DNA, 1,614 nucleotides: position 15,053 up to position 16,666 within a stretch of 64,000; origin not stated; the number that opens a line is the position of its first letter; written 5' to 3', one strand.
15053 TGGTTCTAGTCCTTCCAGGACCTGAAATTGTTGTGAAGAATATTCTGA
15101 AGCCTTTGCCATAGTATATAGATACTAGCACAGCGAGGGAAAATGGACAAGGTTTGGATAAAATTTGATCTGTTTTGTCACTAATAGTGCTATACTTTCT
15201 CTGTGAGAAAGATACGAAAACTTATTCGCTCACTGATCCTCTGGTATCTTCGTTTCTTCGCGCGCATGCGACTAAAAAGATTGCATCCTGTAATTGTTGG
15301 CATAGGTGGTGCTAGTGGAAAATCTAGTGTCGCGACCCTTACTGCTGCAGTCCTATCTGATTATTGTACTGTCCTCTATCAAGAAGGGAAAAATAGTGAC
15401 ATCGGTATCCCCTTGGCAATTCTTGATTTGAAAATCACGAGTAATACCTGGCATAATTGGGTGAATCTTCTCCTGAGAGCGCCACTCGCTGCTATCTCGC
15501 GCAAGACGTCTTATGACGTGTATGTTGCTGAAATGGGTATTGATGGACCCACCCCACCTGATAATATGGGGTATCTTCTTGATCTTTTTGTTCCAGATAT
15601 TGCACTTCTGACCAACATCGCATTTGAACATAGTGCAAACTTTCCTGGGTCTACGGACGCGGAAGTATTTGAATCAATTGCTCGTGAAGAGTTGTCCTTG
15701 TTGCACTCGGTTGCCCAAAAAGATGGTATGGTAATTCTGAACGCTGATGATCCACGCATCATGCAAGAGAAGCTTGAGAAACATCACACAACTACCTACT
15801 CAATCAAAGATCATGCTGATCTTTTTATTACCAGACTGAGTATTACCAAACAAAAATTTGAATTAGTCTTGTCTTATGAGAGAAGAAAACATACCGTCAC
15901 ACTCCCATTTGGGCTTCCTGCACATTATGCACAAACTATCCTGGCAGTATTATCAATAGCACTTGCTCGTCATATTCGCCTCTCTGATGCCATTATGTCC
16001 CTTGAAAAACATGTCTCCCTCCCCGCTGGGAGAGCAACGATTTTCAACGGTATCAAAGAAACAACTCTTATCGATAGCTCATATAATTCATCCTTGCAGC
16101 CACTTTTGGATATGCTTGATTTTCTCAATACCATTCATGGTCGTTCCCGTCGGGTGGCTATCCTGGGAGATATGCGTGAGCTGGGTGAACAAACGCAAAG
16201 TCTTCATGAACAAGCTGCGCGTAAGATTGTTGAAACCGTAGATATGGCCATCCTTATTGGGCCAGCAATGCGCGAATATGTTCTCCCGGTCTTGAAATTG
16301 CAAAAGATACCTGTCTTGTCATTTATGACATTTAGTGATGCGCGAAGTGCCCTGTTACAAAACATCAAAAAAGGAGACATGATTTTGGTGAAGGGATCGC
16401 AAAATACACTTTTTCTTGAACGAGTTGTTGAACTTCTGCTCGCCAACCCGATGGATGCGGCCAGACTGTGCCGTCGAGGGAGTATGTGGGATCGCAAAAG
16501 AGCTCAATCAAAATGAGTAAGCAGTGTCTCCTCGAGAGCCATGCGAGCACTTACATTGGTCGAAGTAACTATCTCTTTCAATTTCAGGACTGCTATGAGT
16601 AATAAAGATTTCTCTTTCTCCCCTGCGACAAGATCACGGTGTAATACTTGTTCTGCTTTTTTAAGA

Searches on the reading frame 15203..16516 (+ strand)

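Call 69: search_protein_families(library=pfam, proteins=[window:15203-16516:+], max_evalue=0.00001)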
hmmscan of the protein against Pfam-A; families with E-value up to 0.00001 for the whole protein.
window:15203-16516:+ (437 aa): 2 families
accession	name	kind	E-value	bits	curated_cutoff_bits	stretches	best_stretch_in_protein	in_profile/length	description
PF08245.18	Mur_ligase_M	-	2.6e-15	57.4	24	1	34-236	1-184/200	Mur ligase middle domain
PF02875.26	Mur_ligase_C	-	1.7e-12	48.7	28.4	1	276-399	1-126/127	Mur ligase, glutamate ligase domain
